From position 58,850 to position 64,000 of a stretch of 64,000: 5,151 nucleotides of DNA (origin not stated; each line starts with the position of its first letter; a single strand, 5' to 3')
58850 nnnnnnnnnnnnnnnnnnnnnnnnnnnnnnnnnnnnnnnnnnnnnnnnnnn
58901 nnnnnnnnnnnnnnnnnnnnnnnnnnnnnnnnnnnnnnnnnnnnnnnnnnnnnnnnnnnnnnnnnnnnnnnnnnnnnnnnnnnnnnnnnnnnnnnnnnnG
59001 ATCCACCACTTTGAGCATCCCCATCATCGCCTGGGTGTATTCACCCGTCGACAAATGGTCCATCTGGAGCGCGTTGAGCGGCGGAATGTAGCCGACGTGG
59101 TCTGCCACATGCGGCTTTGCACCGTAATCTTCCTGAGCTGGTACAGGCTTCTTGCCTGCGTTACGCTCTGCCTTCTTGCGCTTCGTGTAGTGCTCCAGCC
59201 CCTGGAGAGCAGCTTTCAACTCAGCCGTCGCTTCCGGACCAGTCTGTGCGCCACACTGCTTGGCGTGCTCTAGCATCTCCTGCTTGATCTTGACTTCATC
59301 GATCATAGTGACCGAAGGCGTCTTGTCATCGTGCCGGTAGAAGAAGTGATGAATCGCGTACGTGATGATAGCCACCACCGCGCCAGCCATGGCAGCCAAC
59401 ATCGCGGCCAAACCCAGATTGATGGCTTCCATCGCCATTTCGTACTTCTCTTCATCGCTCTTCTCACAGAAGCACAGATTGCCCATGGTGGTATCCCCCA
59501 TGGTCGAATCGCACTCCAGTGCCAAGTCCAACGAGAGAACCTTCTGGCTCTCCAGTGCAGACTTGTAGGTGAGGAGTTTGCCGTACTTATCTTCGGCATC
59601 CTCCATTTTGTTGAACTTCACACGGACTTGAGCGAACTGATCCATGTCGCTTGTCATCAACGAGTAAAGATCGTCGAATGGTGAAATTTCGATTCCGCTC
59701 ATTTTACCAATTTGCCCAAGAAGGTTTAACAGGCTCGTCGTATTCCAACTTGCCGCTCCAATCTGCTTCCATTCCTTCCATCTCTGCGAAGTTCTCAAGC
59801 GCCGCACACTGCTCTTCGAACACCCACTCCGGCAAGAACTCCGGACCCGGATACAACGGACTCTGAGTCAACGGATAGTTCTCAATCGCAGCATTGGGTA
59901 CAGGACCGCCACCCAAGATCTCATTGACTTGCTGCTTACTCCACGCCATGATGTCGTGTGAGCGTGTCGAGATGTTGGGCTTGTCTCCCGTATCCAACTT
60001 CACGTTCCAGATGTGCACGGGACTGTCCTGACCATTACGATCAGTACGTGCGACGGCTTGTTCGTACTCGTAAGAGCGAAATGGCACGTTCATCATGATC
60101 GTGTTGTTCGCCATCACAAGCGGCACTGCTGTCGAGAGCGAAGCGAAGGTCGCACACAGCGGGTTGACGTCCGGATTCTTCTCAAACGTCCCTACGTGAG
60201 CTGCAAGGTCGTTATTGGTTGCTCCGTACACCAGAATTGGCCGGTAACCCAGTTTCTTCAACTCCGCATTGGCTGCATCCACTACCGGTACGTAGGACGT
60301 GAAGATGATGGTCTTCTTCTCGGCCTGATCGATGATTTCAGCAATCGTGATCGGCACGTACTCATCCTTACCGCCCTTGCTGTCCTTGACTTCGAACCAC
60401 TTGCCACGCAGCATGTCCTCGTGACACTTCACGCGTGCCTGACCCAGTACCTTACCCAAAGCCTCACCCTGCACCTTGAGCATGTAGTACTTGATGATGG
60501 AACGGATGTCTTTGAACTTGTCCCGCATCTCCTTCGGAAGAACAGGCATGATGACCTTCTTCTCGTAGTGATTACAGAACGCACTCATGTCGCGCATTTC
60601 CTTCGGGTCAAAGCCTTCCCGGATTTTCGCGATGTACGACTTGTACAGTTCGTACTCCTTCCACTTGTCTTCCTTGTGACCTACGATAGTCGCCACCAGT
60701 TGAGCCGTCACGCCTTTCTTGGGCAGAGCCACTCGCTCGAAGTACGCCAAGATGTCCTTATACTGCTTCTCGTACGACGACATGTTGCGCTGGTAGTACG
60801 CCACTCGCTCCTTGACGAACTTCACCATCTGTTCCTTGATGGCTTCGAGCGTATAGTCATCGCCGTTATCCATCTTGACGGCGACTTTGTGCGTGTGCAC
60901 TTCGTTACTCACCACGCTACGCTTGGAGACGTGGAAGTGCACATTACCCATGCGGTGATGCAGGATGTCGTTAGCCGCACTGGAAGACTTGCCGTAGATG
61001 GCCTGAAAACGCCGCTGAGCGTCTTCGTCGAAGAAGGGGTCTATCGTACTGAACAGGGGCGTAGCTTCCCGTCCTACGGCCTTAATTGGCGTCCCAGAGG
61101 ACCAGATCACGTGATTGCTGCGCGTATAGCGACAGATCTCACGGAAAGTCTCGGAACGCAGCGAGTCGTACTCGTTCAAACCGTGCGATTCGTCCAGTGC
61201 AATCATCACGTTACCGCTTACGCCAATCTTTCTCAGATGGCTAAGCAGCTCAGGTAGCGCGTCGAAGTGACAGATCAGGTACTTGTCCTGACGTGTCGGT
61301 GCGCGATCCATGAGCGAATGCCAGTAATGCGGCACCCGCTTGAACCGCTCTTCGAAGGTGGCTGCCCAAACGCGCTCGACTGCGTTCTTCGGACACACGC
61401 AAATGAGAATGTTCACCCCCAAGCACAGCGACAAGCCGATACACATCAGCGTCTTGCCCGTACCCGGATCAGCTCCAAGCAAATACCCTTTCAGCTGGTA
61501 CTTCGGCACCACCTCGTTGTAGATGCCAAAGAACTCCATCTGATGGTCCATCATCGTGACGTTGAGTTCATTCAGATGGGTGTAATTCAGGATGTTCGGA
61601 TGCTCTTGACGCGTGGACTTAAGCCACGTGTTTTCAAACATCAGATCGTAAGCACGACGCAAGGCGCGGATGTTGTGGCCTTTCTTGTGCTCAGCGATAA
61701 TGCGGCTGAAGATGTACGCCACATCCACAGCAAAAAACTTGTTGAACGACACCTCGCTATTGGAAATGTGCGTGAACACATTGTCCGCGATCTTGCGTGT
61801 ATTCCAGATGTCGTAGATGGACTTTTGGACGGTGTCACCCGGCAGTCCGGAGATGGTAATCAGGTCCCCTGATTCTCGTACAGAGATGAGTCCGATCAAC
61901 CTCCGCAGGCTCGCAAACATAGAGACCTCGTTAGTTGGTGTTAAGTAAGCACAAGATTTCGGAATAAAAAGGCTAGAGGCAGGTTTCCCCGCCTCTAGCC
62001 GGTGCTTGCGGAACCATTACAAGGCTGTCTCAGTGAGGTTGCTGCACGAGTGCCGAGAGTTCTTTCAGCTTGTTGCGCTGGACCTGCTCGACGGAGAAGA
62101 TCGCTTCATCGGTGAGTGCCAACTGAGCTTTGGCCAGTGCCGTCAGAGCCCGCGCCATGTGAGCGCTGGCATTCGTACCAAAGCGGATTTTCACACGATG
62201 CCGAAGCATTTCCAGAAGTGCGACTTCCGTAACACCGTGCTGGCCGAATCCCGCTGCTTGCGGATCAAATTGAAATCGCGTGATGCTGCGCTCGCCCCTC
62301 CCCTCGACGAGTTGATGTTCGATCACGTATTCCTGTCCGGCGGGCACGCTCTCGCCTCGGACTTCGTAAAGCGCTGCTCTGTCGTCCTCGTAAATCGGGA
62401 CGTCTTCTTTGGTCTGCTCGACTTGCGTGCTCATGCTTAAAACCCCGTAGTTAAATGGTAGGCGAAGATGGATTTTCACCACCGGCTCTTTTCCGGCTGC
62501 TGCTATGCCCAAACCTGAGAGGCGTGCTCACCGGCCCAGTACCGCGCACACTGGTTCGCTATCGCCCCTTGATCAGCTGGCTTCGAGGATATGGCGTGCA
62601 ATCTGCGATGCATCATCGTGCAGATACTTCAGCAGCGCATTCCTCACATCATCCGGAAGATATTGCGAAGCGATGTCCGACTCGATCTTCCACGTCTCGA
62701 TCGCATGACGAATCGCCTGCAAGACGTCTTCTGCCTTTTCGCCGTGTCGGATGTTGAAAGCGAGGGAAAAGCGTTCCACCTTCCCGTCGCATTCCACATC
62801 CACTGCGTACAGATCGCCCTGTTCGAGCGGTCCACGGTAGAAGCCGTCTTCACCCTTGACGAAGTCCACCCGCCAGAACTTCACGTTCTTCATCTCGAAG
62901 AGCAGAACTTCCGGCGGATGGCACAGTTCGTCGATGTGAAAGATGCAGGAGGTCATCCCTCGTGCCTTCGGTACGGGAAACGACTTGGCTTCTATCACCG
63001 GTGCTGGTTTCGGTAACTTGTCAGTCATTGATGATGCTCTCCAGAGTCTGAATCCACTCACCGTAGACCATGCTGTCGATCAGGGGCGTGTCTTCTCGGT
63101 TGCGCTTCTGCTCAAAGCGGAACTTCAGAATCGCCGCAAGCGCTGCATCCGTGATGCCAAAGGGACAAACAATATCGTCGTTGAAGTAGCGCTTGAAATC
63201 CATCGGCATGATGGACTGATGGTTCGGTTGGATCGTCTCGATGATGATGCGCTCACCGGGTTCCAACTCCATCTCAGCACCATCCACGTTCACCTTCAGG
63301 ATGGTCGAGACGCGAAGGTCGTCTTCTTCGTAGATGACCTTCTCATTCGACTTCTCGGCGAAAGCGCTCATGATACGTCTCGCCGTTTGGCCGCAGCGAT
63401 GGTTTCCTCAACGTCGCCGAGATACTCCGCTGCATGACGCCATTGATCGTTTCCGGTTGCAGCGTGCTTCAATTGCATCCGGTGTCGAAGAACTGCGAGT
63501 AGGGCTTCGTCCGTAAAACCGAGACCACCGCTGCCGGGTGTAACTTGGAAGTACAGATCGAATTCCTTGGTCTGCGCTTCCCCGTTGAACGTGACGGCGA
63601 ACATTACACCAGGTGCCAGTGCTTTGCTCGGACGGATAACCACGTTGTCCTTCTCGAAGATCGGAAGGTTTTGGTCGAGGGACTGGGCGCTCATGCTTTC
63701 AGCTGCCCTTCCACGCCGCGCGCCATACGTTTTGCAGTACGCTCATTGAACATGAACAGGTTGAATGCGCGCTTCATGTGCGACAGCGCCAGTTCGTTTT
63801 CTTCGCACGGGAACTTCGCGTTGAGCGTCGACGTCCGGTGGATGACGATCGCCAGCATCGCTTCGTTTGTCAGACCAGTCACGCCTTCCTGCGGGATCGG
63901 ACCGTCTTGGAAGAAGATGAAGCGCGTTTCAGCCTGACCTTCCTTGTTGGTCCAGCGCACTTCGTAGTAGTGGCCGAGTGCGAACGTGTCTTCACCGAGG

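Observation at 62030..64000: Tandem array of at least four small paralogous genes on the reverse strand (family motif G-x-T-D/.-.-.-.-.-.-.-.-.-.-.)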

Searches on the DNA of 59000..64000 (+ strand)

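Call 9: search_dna_similar(query=window:59000-64000:+, collection=phages, mode=near, max_rows=20)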
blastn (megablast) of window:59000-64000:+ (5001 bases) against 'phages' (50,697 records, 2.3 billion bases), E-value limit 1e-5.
No match.

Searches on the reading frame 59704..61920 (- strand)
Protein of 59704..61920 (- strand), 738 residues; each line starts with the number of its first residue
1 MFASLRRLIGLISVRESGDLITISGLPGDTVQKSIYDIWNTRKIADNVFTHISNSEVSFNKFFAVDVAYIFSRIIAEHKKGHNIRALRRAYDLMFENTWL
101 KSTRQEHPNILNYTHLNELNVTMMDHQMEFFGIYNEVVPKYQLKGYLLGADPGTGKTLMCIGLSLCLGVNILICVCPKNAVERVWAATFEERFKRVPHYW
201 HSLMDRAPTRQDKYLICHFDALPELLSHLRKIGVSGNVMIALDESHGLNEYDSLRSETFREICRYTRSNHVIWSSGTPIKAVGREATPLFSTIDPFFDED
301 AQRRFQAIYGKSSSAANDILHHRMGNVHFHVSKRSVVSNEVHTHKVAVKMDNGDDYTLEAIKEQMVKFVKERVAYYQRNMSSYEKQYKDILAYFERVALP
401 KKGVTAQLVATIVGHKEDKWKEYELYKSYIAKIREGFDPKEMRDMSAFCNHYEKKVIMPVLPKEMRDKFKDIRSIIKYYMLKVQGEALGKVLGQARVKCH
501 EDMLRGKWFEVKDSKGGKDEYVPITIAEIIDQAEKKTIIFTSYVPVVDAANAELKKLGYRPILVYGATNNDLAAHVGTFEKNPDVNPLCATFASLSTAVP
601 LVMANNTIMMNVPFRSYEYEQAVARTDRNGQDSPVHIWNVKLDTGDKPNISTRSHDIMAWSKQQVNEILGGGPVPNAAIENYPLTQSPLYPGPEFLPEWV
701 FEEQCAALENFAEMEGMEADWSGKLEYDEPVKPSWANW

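Call 12: search_dna_similar(query=window:59704-61920:-, collection=phages, mode=protein, max_rows=15)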
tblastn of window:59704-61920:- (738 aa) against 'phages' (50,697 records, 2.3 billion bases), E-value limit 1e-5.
Records with a match: 205; places in all: 205; records where one place covers at least 80% of the query: 200.
Best place of each record, by identity: <60% 205.
By first word of the organism name: Pseudomonas 80; Erwinia 25; Vibrio 21; Aeromonas 20; Serratia 19; Klebsiella 16; Ralstonia 5; Xanthomonas 2; Escherichia 2; Edwardsiella 2; and 10 more.
By host as written in the record: Pseudomonas aeruginosa 32; Erwinia amylovora 19; Klebsiella pneumoniae 14; - 13; Aeromonas hydrophila 10; Pseudomonas aeruginosa PAO1 8; Pseudomonas fluorescens SBW25 4; Serratia marcescens LVF3 4; and 62 more.
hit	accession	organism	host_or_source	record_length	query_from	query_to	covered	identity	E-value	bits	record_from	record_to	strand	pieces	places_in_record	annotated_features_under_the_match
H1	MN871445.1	Serratia phage KpHz_2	Klebsiella pneumoniae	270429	1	670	91%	43.9%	4e-178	571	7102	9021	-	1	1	record has no annotation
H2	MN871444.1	Serratia phage KpGz_1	Klebsiella pneumoniae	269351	1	670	91%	43.7%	6e-178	570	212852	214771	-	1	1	record has no annotation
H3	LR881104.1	Klebsiella phage vB_KvM-Eowyn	-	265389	1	670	91%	43.6%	1e-176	567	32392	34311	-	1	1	DEAD-like helicase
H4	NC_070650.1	Klebsiella phage vB_KvM-Eowyn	-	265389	1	670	91%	43.6%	1e-176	567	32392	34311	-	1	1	DEAD-like helicase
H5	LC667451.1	Burkholderia phage FLC9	Burkholderia glumae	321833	1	670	91%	43.4%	3e-176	565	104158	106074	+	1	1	hypothetical protein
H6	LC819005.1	Ralstonia phage FLC1-1B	Ralstonia pseudosolanacearum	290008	15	680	90%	42.9%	5e-169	545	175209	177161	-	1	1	putative DEAD-like helicase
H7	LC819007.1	Ralstonia phage FLC4-3B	Ralstonia pseudosolanacearum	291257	15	680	90%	42.9%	6e-169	544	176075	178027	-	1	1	putative DEAD-like helicase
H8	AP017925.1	Ralstonia phage RP31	Ralstonia solanacearum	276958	19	670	88%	43.6%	1e-167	540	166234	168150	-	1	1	putative DEAD-like helicase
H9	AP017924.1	Ralstonia phage RP12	Ralstonia solanacearum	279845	19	670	88%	43.6%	1e-167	540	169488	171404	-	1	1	putative DEAD-like helicase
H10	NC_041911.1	Ralstonia phage RP12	Ralstonia solanacearum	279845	19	670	88%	43.6%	1e-167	540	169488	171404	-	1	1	putative DEAD-like helicase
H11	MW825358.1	Xanthomonas phage vB_XciM_LucasX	Xanthomonas citri 306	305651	5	670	90%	41.7%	4e-162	525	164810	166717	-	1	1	hypothetical protein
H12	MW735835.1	Pseudomonas phage pPa_SNUABM_DT01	Pseudomonas aeruginosa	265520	1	670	91%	41.2%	1e-154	503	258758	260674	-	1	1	putative ATP-dependent helicase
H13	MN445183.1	Salmonella phage vB_SalM_SA002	Salmonella enterica subsp. enterica ...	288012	1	717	97%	38.5%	9e-153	498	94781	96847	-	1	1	putative DEAD-like helicase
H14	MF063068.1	Pseudomonas phage Noxifer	Pseudomonas fluorescens SBW25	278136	1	670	91%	39.9%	9e-155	503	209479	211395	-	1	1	putative SNF2 domain/DEAD-like helicase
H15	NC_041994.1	Pseudomonas phage Noxifer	Pseudomonas fluorescens SBW25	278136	1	670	91%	39.9%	9e-155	503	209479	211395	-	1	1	putative SNF2 domain/DEAD-like helicase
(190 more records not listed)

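Call 19: find_related_loci(query=window:59704-61920:-, collection=viral_contigs, flank=8000)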
Query window:59704-61920:- (738 aa) in viral_contigs; peptide patterns used: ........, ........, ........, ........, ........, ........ (x = any residue, [..] = any of these).
5 stretches matched a pattern; 1 encode a relative of the query (tblastn E <= 1e-3); 1 distinct loci.
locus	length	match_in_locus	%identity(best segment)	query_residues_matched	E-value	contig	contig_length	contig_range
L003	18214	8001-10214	100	1-738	0e+0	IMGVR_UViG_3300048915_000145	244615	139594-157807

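Call 83: search_protein_families(library=pfam, proteins=[window:59704-61920:-], max_evalue=0.001)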
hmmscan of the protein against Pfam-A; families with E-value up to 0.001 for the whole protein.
window:59704-61920:- (738 aa): 3 families
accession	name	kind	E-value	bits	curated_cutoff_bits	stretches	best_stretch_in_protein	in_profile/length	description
PF00176.29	SNF2-rel_dom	-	4.7e-09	36.2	24.9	1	142-327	16-212/290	SNF2-related domain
PF04851.21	ResIII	-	0.0003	21.2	22.5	1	125-279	6-163/164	Type III restriction enzyme, res subunit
PF00271.37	Helicase_C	-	0.00051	20.7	23.5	0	528-630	8-110/110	Helicase conserved C-terminal domain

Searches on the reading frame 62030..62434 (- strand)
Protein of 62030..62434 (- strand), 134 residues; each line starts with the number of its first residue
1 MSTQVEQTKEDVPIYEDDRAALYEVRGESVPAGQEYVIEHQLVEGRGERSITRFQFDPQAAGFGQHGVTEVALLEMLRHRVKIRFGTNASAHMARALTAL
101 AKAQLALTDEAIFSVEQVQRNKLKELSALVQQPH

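Call 5: search_protein_families(library=pfam, proteins=[window:62030-62434:-], max_evalue=1)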
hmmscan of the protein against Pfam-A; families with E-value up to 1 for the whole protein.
window:62030-62434:- (134 aa): 0 families

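Call 6: search_protein_families(library=phrogs, proteins=[window:62030-62434:-], max_evalue=1)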
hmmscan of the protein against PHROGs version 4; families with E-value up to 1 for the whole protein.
window:62030-62434:- (134 aa): 2 families
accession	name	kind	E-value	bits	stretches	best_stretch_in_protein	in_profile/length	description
phrog_2428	-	unknown function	4.5e-06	27.8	1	28-108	34-114/131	-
phrog_8372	-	unknown function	0.045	14.7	1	89-119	7-34/58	-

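Call 46: search_solved_structures(query=A6, max_evalue=10, show_alignments=2)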
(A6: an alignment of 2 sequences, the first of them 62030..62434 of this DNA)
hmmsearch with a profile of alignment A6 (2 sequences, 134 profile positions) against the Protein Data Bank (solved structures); distinct sequences matched with E-value up to 10: 5.
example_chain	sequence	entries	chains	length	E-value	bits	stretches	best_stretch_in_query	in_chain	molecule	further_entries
7uav_A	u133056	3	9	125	0.00026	24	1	32-105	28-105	ABC transporter ATPase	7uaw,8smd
8kbh_D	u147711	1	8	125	0.00027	24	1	32-105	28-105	Thoeris anti-defense 1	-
8kbg_D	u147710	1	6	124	0.00027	24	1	32-105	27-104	Thoeris anti-defense 1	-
8kbh_I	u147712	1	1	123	0.00028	23.9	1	32-105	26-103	Thoeris anti-defense 1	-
8kbe_A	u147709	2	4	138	0.00031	23.7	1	29-105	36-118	Thoeris anti-defense 1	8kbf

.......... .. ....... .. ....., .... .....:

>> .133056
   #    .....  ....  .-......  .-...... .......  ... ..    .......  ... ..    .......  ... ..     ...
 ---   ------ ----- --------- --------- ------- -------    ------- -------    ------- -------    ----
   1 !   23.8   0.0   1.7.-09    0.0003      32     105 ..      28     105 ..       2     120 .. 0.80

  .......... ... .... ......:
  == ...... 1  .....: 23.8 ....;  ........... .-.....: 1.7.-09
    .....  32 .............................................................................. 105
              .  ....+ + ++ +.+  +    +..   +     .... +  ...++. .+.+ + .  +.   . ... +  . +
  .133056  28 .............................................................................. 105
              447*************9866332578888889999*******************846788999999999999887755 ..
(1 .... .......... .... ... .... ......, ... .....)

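Call 80: search_dna_similar(query=window:62030-62434:-, collection=phages, mode=protein, max_rows=15, max_evalue=1)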
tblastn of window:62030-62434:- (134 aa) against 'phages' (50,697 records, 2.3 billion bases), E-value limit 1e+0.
No match.

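Call 95: search_protein_families(library=ncbifam, proteins=[window:62030-62434:-], max_evalue=1)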
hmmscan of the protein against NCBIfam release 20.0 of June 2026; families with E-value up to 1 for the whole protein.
window:62030-62434:- (134 aa): 1 family
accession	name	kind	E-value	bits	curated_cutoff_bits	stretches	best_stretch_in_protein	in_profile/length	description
TIGR01458.1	HAD-SF-IIA-hyp3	hypoth_equivalog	0.12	11.6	175.95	1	72-125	29-83/257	TIGR01458 family HAD-type hydrolase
